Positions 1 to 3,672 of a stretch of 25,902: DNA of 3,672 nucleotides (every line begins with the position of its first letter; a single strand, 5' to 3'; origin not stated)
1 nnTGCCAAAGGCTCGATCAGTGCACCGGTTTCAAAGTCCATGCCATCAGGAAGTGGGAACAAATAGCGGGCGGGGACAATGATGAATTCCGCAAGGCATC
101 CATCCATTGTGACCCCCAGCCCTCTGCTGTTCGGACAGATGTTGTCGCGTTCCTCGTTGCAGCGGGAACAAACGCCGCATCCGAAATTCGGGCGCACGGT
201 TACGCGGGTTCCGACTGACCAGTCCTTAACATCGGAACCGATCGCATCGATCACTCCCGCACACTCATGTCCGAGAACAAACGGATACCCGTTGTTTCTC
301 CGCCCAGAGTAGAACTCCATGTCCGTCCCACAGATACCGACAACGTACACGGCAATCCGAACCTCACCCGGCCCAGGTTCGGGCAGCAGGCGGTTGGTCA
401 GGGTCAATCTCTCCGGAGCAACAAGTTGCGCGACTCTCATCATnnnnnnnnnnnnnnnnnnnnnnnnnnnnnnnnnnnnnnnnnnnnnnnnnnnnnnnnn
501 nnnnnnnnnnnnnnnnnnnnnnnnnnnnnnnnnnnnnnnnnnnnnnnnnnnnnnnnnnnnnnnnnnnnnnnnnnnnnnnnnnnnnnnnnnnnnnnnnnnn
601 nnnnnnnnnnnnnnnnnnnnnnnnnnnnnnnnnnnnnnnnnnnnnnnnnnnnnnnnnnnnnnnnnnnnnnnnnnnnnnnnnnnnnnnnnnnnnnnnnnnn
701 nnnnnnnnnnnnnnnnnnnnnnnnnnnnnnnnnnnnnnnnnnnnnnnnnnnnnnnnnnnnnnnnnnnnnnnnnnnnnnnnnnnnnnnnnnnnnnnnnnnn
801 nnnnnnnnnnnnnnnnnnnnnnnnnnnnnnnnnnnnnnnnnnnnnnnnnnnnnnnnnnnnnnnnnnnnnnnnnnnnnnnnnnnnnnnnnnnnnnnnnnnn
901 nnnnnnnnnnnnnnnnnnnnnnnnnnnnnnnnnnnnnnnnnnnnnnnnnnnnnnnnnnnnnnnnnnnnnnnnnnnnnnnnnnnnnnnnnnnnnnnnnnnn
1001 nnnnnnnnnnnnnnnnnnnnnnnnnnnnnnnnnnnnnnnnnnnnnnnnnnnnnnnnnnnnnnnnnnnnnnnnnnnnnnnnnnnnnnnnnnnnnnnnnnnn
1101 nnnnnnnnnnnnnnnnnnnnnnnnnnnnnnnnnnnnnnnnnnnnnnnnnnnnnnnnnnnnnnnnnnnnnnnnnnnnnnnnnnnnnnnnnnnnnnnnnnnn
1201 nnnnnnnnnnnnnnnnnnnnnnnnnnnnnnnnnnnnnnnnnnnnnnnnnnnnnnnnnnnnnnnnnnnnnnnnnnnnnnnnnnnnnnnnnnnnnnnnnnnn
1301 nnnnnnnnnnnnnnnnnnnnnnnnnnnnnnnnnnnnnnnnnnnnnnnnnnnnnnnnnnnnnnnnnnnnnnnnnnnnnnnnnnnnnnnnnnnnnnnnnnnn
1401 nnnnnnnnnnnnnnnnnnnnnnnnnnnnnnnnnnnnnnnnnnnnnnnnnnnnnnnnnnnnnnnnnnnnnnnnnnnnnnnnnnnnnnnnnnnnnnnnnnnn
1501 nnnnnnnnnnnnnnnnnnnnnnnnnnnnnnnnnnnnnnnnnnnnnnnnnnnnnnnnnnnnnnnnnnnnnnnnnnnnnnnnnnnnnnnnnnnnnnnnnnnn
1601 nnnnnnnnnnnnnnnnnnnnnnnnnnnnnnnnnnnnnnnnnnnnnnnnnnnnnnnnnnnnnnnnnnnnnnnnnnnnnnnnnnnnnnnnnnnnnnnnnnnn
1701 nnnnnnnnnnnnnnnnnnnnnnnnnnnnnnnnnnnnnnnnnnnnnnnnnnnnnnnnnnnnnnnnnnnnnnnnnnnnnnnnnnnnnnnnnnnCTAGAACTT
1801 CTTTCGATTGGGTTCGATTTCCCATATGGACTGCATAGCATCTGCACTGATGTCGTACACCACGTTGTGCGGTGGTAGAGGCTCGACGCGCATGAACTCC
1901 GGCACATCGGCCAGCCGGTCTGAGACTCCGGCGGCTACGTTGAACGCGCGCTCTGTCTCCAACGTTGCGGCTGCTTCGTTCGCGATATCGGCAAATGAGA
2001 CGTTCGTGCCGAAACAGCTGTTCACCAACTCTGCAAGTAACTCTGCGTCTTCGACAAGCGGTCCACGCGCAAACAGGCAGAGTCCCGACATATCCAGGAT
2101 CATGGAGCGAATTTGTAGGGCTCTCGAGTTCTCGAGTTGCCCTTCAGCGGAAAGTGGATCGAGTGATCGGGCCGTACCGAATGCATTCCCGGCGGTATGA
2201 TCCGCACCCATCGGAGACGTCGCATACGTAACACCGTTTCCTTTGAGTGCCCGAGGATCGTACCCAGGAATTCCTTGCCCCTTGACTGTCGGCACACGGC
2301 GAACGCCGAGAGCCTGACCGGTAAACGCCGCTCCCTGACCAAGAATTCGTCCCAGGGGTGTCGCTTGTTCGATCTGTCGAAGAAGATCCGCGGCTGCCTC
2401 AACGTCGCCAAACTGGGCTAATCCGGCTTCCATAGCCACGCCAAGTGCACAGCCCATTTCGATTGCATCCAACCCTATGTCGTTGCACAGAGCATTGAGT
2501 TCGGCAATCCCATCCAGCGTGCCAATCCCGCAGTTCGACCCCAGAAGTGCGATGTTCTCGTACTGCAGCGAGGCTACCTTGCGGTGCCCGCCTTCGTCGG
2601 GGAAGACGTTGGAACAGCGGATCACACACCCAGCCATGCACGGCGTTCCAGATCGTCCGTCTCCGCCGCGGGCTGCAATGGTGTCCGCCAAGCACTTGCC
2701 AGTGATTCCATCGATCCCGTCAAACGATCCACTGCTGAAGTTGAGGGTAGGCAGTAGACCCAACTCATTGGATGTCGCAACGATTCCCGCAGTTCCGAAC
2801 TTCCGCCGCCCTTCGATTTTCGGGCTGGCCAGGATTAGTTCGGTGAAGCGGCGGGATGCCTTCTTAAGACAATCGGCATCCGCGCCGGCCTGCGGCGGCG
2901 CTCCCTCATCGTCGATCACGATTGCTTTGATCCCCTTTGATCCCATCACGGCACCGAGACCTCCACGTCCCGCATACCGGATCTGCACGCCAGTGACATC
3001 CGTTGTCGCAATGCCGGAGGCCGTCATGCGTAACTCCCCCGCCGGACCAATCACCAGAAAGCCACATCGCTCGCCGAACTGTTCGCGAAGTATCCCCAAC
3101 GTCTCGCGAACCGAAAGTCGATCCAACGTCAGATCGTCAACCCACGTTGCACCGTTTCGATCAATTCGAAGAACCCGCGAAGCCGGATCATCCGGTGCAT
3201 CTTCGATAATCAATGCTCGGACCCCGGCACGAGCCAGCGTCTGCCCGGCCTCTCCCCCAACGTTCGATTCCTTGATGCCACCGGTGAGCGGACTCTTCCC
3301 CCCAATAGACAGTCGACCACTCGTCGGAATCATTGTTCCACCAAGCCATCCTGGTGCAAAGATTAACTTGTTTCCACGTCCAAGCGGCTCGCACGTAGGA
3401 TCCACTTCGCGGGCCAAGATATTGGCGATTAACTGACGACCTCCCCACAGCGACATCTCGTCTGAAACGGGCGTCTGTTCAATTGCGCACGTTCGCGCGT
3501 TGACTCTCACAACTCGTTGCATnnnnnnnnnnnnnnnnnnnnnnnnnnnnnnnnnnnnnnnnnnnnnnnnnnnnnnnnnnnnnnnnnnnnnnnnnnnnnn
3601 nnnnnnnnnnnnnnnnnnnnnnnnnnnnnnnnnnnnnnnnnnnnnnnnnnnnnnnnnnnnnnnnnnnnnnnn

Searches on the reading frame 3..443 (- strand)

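Call 8: search_protein_families(library=pfam, proteins=[window:3-443:-])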
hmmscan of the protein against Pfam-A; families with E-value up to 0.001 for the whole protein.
window:3-443:- (147 aa): 1 family
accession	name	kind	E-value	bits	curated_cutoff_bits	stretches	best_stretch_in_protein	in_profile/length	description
PF08240.17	ADH_N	-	3.1e-30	104.9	23.5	1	24-133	1-104/104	Alcohol dehydrogenase GroES-like domain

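Call 73: search_protein_families(library=ncbifam, proteins=[window:3-443:-], max_evalue=0.01)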
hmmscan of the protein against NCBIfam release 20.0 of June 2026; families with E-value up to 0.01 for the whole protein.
window:3-443:- (147 aa): 24 families
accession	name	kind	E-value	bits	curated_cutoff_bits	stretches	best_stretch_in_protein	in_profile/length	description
NF007489.0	PRK10083.1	equivalog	7e-35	120.6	376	1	9-147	8-147/339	Zn-dependent oxidoreductase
NF003808.0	PRK05396.1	equivalog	6.9e-30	104.1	380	1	7-146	7-150/341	L-threonine 3-dehydrogenase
TIGR00692.1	tdh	equivalog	1.1e-29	103.6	458.35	1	13-146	11-148/340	L-threonine 3-dehydrogenase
NF041097.1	keto_inos_dh_IolM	equivalog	3.2e-26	91.9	450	1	10-146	37-190/389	scyllo-inosose 3-dehydrogenase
NF007642.0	PRK10309.1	equivalog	2.4e-22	79.6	550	1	18-146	17-146/347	galactitol-1-phosphate 5-dehydrogenase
TIGR03451.1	mycoS_dep_FDH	equivalog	1.3e-21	76.8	512.9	1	12-107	13-108/358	S-(hydroxymethyl)mycothiol dehydrogenase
TIGR02822.1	adh_fam_2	subfamily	4.6e-21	75.2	283.5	1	13-137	15-141/329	zinc-binding alcohol dehydrogenase family protein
NF006940.0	PRK09422.1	equivalog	6.3e-21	74.7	344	1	11-138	10-138/338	alcohol dehydrogenase AdhP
NF010344.0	PRK13771.1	subfamily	4.6e-19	68.6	349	1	13-142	13-143/334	putative alcohol dehydrogenase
TIGR03201.1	dearomat_had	equivalog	1.5e-17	63.8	338.65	1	17-132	15-131/349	6-hydroxycyclohex-1-ene-1-carbonyl-CoA dehydrogenase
NF047908.1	AldhRedAhr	equivalog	8.4e-17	61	470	1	21-139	24-144/335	NADPH-dependent aldehyde reductase Ahr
TIGR03989.1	Rxyl_3153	subfamily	3.5e-16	59.4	440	1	19-105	20-107/370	NDMA-dependent alcohol dehydrogenase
TIGR03366.1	HpnZ_proposed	hypoth_equivalog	5.3e-15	55.4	328.1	1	21-110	1-96/315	putative phosphonate catabolism associated alcohol dehydrogenase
NF007375.0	PRK09880.1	equivalog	1.9e-14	53.2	469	1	29-147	31-156/344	L-idonate 5-dehydrogenase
TIGR02824.1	quinone_pig3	subfamily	2e-14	53.4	296.8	1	5-83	7-87/325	putative NAD(P)H quinone oxidoreductase, PIG3 family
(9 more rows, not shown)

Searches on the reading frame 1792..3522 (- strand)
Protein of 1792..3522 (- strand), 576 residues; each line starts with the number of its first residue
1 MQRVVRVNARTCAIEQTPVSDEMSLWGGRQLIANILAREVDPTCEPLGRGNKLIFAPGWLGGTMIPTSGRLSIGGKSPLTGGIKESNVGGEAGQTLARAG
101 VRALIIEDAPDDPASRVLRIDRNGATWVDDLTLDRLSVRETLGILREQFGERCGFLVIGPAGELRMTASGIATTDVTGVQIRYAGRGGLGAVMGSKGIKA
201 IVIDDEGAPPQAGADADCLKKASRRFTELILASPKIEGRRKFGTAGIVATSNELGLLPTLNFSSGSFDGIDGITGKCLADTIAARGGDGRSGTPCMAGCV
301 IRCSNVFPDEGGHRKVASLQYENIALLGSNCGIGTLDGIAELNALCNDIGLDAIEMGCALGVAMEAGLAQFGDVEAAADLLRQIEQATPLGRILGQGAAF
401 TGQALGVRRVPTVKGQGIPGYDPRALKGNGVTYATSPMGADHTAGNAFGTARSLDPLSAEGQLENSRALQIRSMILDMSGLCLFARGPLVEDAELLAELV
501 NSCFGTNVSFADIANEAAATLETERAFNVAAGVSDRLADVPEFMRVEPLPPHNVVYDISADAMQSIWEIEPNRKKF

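Call 8: search_protein_families(library=pfam, proteins=[window:1792-3522:-])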
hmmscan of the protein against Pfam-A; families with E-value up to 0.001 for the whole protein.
window:1792-3522:- (576 aa): 2 families
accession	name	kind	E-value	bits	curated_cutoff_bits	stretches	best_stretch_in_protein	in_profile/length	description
PF01314.23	AFOR_C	-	9.3e-63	213.1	27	1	223-550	3-345/385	Aldehyde ferredoxin oxidoreductase, domains 2 & 3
PF02730.20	AFOR_N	-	1.6e-52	178.6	29.8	1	3-205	2-198/199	Aldehyde ferredoxin oxidoreductase, N-terminal domain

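Call 72: search_solved_structures(query=window:1792-3522:-, max_evalue=1e-10)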
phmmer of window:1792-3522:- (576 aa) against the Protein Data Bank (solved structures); distinct sequences matched with E-value up to 1e-10: 9.
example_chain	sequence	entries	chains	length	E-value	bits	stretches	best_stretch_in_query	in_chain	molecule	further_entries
9mqx_D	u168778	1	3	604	6e-60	206.5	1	2-551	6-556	Aldehyde:ferredoxin oxidoreductase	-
9g7j_A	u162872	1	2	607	3.8e-59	203.9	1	4-551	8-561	Aldehyde ferredoxin oxidoreductase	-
1aor_A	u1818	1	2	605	4.5e-57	197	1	3-551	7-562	ALDEHYDE FERREDOXIN OXIDOREDUCTASE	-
1b25_A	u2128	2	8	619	1.2e-53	185.7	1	3-445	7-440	PROTEIN (FORMALDEHYDE FERREDOXIN OXIDOREDUCTASE) | FORMALDEHYDE FERREDOXIN OXIDOREDUCTASE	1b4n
8c0z_A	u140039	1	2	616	8.6e-52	179.6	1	3-549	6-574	Aldehyde:ferredoxin oxidoreductase,tungsten-containing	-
9q1t_A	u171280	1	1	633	6.1e-43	150.4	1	3-534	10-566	Tungsten-dependent aldehyde oxidoreductase WOR83 from Haloferax volcanii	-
6x6u_A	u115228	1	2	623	3.2e-16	62.1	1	24-447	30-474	Formaldehyde:ferredoxin oxidoreductase wor5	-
6x1o_A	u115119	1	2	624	3.3e-16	62.1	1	24-447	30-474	Formaldehyde:ferredoxin oxidoreductase wor5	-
4z3w_A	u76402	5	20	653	5e-11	45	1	20-203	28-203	Benzoyl-CoA reductase, putative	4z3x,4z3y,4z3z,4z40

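Call 73: search_protein_families(library=ncbifam, proteins=[window:1792-3522:-], max_evalue=0.01)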
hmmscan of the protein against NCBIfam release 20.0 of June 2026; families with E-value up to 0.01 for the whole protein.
window:1792-3522:- (576 aa): 2 families
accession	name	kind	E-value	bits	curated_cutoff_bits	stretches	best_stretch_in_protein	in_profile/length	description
NF007354.0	PRK09849.1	equivalog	1.4e-22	80.1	868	1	3-230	11-231/703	aldehyde ferredoxin oxidoreductase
NF040818.1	GAPOR_Arch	equivalog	0.00086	17.7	1300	1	45-149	46-145/654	glyceraldehyde-3-phosphate:ferredoxin oxidoreductase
